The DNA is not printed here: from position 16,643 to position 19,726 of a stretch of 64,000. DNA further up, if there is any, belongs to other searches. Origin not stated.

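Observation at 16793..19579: Single-gene PLD-nuclease/SF2-helicase/DUF3427-like protein, likely a SauUSI-family modification-dependent (Type IV) restriction endonuclease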

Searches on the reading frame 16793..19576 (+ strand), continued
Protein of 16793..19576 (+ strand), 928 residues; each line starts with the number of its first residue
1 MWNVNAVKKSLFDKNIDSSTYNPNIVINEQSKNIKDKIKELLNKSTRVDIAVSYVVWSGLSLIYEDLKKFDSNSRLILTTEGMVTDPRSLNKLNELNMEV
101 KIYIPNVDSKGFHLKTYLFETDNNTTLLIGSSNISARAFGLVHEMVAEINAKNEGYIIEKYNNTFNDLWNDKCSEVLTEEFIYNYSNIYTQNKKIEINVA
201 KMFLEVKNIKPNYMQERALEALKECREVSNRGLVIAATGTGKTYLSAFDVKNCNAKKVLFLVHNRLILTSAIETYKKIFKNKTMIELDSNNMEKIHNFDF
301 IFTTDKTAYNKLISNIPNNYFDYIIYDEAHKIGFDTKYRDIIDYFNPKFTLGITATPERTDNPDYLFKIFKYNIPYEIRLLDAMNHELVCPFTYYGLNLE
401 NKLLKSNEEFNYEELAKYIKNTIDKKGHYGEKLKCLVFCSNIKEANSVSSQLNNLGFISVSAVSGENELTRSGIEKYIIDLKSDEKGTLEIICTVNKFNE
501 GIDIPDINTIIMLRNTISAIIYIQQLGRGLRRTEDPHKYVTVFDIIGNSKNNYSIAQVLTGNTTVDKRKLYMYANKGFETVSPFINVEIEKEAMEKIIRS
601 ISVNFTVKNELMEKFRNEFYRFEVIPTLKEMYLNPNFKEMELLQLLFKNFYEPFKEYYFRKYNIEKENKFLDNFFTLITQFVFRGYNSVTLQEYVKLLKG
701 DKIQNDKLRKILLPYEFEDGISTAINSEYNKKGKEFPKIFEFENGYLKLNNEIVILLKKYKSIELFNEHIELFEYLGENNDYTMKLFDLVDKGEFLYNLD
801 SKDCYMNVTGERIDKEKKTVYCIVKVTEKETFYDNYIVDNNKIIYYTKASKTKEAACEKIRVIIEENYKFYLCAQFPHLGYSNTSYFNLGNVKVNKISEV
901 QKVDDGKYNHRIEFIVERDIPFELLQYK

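Call 12: find_homologous_proteins(query=window:16793-19576:+, max_evalue=0.00001)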
Query window:16793-19576:+ (928 aa): 7605 proteins with E <= 0.00001 among 8000 candidates; the best 120 are listed.
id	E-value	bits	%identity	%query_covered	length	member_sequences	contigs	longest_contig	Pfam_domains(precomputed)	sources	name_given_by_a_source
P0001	0.0e+0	2056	100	100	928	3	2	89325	PF00270.36,PF13091.13,PF18766.8,PF00271.38,PF04851.22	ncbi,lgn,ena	-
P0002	0.0e+0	1520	73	99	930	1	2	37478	PF00270.36,PF13091.13,PF00271.38,PF04851.22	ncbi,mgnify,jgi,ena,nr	ncbi:MAG TPA: DEAD/DEAH box helicase family protein [Tenericutes bacterium]|mgnify:CR=1 FL=1|nr:DEAD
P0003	0.0e+0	1413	69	99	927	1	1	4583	PF00270.36,PF13091.13,PF18766.8,PF00271.38,PF04851.22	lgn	-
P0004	0.0e+0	1398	68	99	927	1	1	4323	PF00270.36,PF13091.13,PF00271.38,PF04851.22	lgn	-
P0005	0.0e+0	1395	68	99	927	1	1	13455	PF00270.36,PF13091.13,PF00271.38,PF04851.22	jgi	jgi:superfamily II DNA or RNA helicase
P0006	0.0e+0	1391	68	99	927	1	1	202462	PF00270.36,PF13091.13,PF18766.8,PF00271.38,PF04851.22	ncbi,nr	ncbi:MAG: DEAD/DEAH box helicase family protein [Bacilli bacterium]|nr:DEAD/DEAH box helicase family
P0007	0.0e+0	1379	67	99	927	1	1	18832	PF00270.36,PF13091.13,PF00271.38,PF04851.22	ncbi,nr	ncbi:MAG: DEAD/DEAH box helicase family protein [Tenericutes bacterium]|nr:DEAD/DEAH box helicase fa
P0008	0.0e+0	1365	67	99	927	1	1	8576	PF00270.36,PF13091.13,PF00271.38,PF04851.22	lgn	-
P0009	0.0e+0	1361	66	100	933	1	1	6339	PF00270.36,PF13091.13,PF00271.38,PF04851.22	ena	-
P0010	0.0e+0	1283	62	99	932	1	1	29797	PF00270.36,PF13091.13,PF18766.8,PF00271.38,PF04851.22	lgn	-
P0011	0.0e+0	1264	62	100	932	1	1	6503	PF00270.36,PF13091.13,PF18766.8,PF00271.38,PF04851.22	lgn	-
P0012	0.0e+0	1261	63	100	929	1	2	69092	PF00270.36,PF13091.13,PF00271.38,PF04851.22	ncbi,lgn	-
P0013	0.0e+0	1257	62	99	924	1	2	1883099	PF00270.36,PF13091.13,PF18766.8,PF00271.38,PF04851.22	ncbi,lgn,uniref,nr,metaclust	ncbi:DEAD/DEAH box helicase family protein [Haploplasma axanthum]|uniref:Hef nuclease n=1 Tax=Haplop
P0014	0.0e+0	1250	62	100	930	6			PF00270.36,PF13091.13,PF18766.8,PF00271.38,PF04851.22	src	-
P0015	0.0e+0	1248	62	98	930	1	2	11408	PF00270.36,PF13091.13,PF18766.8,PF00271.38,PF04851.22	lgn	-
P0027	0.0e+0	1194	61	100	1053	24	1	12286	PF00270.36,PF13091.13,PF00293.35,PF18766.8,PF00271.38,PF14815.13,PF04851.22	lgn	-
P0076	4.5e-140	487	37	91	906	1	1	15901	PF00270.36,PF13091.13,PF18766.8,PF00271.38,PF04851.22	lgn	-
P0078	4.4e-130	454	36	92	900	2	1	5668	PF00270.36,PF13091.13,PF11907.14,PF18766.8,PF00271.38,PF04851.22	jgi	-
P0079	2.9e-123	431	36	91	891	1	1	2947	PF00270.36,PF13091.13,PF18766.8,PF00271.38,PF04851.22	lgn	-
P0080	9.7e-122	426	40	66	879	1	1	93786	PF00270.36,PF18766.8,PF00271.38,PF04851.22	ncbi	-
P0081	2.2e-106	375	36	72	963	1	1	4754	PF00270.36,PF13091.13,PF11907.14,PF18766.8,PF00271.38,PF26350.1,PF04851.22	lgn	-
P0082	5.6e-106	374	36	70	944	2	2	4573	PF00270.36,PF13091.13,PF11907.14,PF18766.8,PF00271.38,PF26350.1,PF04851.22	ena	-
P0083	5.8e-106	374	37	67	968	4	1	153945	PF00270.36,PF13091.13,PF11907.14,PF18766.8,PF00271.38,PF26350.1,PF04851.22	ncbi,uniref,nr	ncbi:DUF3427 domain-containing protein [Peptacetobacter hominis]|uniref:DUF3427 domain-containing pr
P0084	1.1e-105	373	37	68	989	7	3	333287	PF00270.36,PF13091.13,PF11907.14,PF00271.38,PF26350.1,PF04851.22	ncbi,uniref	ncbi:MAG: DEAD/DEAH box helicase [Clostridium sp.]|uniref:DEAD/DEAH box helicase n=1 Tax=Clostridium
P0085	1.9e-105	372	37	69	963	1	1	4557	PF00270.36,PF13091.13,PF11907.14,PF18766.8,PF00271.38,PF26350.1,PF04851.22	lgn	-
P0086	2.0e-105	372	37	69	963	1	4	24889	PF00270.36,PF13091.13,PF11907.14,PF18766.8,PF00271.38,PF26350.1,PF04851.22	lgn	-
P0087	3.1e-105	371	37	69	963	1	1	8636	PF00270.36,PF13091.13,PF11907.14,PF18766.8,PF00271.38,PF26350.1,PF04851.22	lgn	-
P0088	3.3e-105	371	35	69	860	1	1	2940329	PF00270.36,PF13091.13,PF11907.14,PF18766.8,PF00271.38,PF26350.1,PF04851.22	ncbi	-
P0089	3.3e-105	371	34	67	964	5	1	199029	PF00270.36,PF13091.13,PF09565.17,PF11907.14,PF00271.38,PF26350.1,PF04851.22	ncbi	-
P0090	7.0e-105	370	37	69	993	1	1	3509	PF00270.36,PF13091.13,PF11907.14,PF18766.8,PF00271.38,PF26350.1,PF04851.22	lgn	-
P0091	8.0e-105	370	34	87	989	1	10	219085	PF00270.36,PF13091.13,PF11907.14,PF18766.8,PF00271.38,PF26350.1,PF04851.22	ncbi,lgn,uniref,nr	ncbi:DUF3427 domain-containing protein [Clostridium botulinum]|uniref:DUF3427 domain-containing prot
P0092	2.1e-104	369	36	71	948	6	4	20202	PF00270.36,PF13091.13,PF11907.14,PF00271.38,PF26350.1,PF04851.22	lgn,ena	-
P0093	2.6e-104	368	33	86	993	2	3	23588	PF00270.36,PF13091.13,PF11907.14,PF18766.8,PF00271.38,PF26350.1,PF04851.22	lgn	-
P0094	3.8e-104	368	36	65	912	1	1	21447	PF00270.36,PF13091.13,PF11907.14,PF18766.8,PF00271.38,PF26350.1,PF04851.22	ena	-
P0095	5.2e-104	367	36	72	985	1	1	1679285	PF00270.36,PF13091.13,PF11907.14,PF18766.8,PF00271.38,PF26350.1,PF04851.22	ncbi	ncbi:UNVERIFIED_ORG: NgoFVII family restriction endonuclease [Clostridium botulinum]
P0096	5.3e-104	367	36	72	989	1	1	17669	PF00270.36,PF13091.13,PF11907.14,PF18766.8,PF00271.38,PF26350.1,PF04851.22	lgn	-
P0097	6.8e-104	367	36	65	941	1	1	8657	PF00270.36,PF13091.13,PF11907.14,PF18766.8,PF00271.38,PF26350.1,PF04851.22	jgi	jgi:superfamily II DNA or RNA helicase/HKD family nuclease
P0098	8.7e-104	367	39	65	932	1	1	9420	PF00270.36,PF13091.13,PF11907.14,PF18766.8,PF00271.38,PF26350.1,PF04851.22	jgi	jgi:superfamily II DNA or RNA helicase/HKD family nuclease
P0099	2.2e-103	365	38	66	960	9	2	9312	PF00270.36,PF13091.13,PF11907.14,PF00271.38,PF26350.1,PF04851.22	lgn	-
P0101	4.0e-103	364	35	77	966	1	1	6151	PF00270.36,PF13091.13,PF11907.14,PF00271.38,PF26350.1,PF04851.22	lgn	-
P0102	4.4e-103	364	34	87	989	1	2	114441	PF00270.36,PF13091.13,PF11907.14,PF18766.8,PF00271.38,PF26350.1,PF04851.22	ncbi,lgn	-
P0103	4.7e-103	364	34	87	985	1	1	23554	PF00270.36,PF13091.13,PF11907.14,PF18766.8,PF00271.38,PF26350.1,PF04851.22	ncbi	ncbi:UNVERIFIED_ORG: NgoFVII family restriction endonuclease [Clostridium botulinum]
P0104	4.7e-103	364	36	72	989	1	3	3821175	PF00270.36,PF13091.13,PF11907.14,PF18766.8,PF00271.38,PF26350.1,PF04851.22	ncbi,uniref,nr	ncbi:DEAD/DEAH box helicase [Clostridium botulinum]|uniref:DUF3427 domain-containing protein n=1 Tax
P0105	4.8e-103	364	34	87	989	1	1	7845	PF00270.36,PF13091.13,PF11907.14,PF18766.8,PF00271.38,PF26350.1,PF04851.22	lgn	-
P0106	5.2e-103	364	38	65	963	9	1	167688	PF00270.36,PF13091.13,PF11907.14,PF18766.8,PF00271.38,PF26350.1,PF04851.22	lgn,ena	-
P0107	5.6e-103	364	38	62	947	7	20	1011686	PF00270.36,PF13091.13,PF09565.17,PF11907.14,PF18766.8,PF00271.38,PF26350.1,PF04851.22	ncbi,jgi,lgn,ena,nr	ncbi:MAG: DEAD/DEAH box helicase [Methanosarcina mazei]|jgi:superfamily II DNA or RNA helicase|nr:DE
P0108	7.2e-103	364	34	72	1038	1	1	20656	PF00270.36,PF13091.13,PF11907.14,PF00271.38,PF26350.1,PF04851.22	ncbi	ncbi:MAG: DEAD/DEAH box helicase [Sarcina sp.]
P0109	8.7e-103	363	34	87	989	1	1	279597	PF00270.36,PF13091.13,PF11907.14,PF18766.8,PF00271.38,PF26350.1,PF04851.22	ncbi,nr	ncbi:DUF3427 domain-containing protein [Clostridium botulinum]|nr:DUF3427 domain-containing protein 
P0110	1.3e-102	363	34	77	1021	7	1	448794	PF00270.36,PF13091.13,PF11907.14,PF18766.8,PF00271.38,PF26350.1,PF04851.22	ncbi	-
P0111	1.4e-102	363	34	78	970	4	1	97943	PF00270.36,PF13091.13,PF11907.14,PF18766.8,PF00271.38,PF26350.1,PF04851.22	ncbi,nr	ncbi:MAG: repair helicase Rad25 [Clostridiales bacterium]|nr:repair helicase Rad25 [Clostridiales ba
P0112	1.6e-102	362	33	90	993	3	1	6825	PF00270.36,PF13091.13,PF11907.14,PF18766.8,PF00271.38,PF26350.1,PF04851.22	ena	-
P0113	2.1e-102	362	37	67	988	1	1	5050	PF00270.36,PF13091.13,PF11907.14,PF18766.8,PF00271.38,PF26350.1,PF04851.22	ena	-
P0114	2.4e-102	362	38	61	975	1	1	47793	PF00270.36,PF13091.13,PF11907.14,PF18766.8,PF00271.38,PF26350.1,PF04851.22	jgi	jgi:superfamily II DNA or RNA helicase/HKD family nuclease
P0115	2.5e-102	362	37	67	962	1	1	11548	PF00270.36,PF13091.13,PF11907.14,PF18766.8,PF00271.38,PF26350.1,PF04851.22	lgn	-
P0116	3.4e-102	361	36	70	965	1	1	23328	PF00270.36,PF13091.13,PF11907.14,PF18766.8,PF00271.38,PF26350.1,PF04851.22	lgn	-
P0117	4.2e-102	361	34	87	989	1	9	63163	PF00270.36,PF13091.13,PF11907.14,PF18766.8,PF00271.38,PF26350.1,PF04851.22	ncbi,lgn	-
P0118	6.1e-102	360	38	67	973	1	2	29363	PF00270.36,PF13091.13,PF11907.14,PF00271.38,PF26350.1,PF04851.22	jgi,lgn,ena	-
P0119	6.7e-102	360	34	87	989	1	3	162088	PF00270.36,PF13091.13,PF11907.14,PF18766.8,PF00271.38,PF26350.1,PF04851.22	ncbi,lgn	-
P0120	7.0e-102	360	38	66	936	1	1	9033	PF00270.36,PF13091.13,PF11907.14,PF18766.8,PF00271.38,PF26350.1,PF04851.22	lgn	-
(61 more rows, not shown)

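Call 14: list_cluster_members(proteins=[P0001, P0027, P0002])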
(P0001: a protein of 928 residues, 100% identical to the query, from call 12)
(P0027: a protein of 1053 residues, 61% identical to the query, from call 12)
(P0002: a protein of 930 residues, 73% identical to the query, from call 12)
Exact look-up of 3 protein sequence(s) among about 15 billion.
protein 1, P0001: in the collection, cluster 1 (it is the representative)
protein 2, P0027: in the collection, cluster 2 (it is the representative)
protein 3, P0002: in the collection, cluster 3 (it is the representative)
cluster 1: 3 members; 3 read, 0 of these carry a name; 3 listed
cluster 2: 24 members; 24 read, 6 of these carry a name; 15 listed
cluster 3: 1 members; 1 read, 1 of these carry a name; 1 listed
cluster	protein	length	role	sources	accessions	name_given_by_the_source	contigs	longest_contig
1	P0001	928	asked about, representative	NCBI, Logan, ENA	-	-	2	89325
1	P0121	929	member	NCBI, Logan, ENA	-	-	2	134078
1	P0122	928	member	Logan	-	-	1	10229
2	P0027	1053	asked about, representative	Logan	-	-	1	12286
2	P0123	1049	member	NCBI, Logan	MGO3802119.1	MAG: DEAD/DEAH box helicase family protein [Fusobacterium sp.]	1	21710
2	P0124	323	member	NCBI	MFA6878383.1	MAG: hypothetical protein WCQ76_05735 [Fusobacterium sp.]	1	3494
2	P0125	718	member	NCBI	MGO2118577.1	MAG: DEAD/DEAH box helicase [Fusobacterium sp.]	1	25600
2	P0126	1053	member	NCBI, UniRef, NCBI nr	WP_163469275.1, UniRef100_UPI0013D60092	DEAD/DEAH box helicase family protein [Fusobacterium sp. IOR10] | DEAD/DEAH box helicase family protein n=1 Tax=Fusobacterium sp. IOR10 TaxID=2665157 ...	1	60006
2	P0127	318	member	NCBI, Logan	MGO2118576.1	MAG: NUDIX domain-containing protein [Fusobacterium sp.]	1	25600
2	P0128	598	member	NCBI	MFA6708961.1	MAG: helicase-related protein, partial [Fusobacterium sp.]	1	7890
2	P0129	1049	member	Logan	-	-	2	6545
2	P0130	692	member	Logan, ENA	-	-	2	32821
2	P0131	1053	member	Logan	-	-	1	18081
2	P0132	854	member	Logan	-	-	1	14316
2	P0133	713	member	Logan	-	-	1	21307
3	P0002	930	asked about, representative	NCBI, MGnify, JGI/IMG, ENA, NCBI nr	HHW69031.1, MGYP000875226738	MAG TPA: DEAD/DEAH box helicase family protein [Tenericutes bacterium] | CR=1 FL=1 | DEAD/DEAH box helicase family protein [Mycoplasmatota bacterium]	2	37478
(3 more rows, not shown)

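Call 17: find_encoding_contigs(protein=P0002, flank=6000, max_places=2)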
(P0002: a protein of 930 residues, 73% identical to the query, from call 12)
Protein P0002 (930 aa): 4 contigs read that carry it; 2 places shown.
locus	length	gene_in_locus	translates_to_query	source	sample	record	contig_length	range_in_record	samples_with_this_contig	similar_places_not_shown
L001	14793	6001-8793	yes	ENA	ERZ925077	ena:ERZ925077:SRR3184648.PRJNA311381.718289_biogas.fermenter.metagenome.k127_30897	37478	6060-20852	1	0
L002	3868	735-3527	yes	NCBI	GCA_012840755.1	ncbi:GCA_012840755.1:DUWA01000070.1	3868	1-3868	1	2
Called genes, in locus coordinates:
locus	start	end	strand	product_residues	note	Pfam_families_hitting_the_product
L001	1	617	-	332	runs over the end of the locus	PF01820:Dala_Dala_lig_N, PF02786:CPSase_L_D2, PF02222:ATP-grasp, PF02655:ATP-grasp_3 (weak), PF07478:Dala_Dala_lig_C, PF13535:ATP-grasp_4 (faint)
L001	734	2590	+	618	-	-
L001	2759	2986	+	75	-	PF13451:zf_Tbcl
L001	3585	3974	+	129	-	-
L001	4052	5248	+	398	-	PF08443:RimK (faint)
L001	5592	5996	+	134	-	PF00293:NUDIX, PF14815:NUDIX_4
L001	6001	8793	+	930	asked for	PF13091:PLDc_2, PF00270:DEAD, PF04851:ResIII, PF00271:Helicase_C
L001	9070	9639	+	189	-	PF03358:FMN_red, PF02525:Flavodoxin_2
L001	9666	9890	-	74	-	-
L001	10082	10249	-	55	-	-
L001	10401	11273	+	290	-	PF00198:2-oxoacid_dh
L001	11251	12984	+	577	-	PF00501:AMP-binding, PF13193:AMP-binding_C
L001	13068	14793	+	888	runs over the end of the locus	PF00690:Cation_ATPase_N, PF00122:E1-E2_ATPase, PF13246:Cation_ATPase, PF00702:Hydrolase, PF08282:Hydrolase_3 (faint), PF00689:Cation_ATPase_C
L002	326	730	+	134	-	PF00293:NUDIX, PF14815:NUDIX_4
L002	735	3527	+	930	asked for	PF13091:PLDc_2, PF00270:DEAD, PF04851:ResIII, PF00271:Helicase_C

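Call 18: find_encoding_contigs(protein=P0013, flank=6000, max_places=2)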
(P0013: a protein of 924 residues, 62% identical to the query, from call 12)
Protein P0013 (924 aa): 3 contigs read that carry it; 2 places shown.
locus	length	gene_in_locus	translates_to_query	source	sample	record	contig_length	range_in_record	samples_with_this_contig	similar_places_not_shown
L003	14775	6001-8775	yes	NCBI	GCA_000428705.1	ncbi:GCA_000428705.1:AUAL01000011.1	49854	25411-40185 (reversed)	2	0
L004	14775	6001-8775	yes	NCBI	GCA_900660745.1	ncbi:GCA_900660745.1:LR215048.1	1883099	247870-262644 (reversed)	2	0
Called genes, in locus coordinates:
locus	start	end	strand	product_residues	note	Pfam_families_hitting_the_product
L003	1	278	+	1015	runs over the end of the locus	PF01443:Viral_helicase1 (faint), PF13086:AAA_11, PF13245:AAA_19 (weak), PF13604:AAA_30 (faint), PF13087:AAA_12, PF10881:DUF2726 (weak)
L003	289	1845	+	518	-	PF19614:DUF6119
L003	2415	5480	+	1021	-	PF00149:Metallophos, PF12850:Metallophos_2 (faint), PF13173:AAA_14 (weak), PF24406:nSTAND_NTPase4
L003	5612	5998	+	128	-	PF00293:NUDIX, PF14815:NUDIX_4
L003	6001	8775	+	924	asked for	PF13091:PLDc_2 (weak), PF00270:DEAD, PF04851:ResIII, PF18766:SWI2_SNF2 (weak), PF00271:Helicase_C (weak)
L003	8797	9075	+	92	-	-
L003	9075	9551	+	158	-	PF03747:ADP_ribosyl_GH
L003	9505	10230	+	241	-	PF03747:ADP_ribosyl_GH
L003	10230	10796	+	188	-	-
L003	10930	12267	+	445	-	PF01554:MatE (weak)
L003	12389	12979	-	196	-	PF00239:Resolvase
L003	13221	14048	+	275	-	PF02086:MethyltransfD12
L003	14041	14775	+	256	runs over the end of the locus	PF10237:N6-adenineMlase (faint), PF01555:N6_N4_Mtase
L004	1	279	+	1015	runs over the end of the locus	PF01443:Viral_helicase1 (faint), PF13086:AAA_11, PF13245:AAA_19 (weak), PF13604:AAA_30 (faint), PF13087:AAA_12, PF10881:DUF2726 (weak)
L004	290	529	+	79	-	PF19614:DUF6119 (weak)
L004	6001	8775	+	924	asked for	PF13091:PLDc_2 (weak), PF00270:DEAD, PF04851:ResIII, PF18766:SWI2_SNF2 (weak), PF00271:Helicase_C (weak)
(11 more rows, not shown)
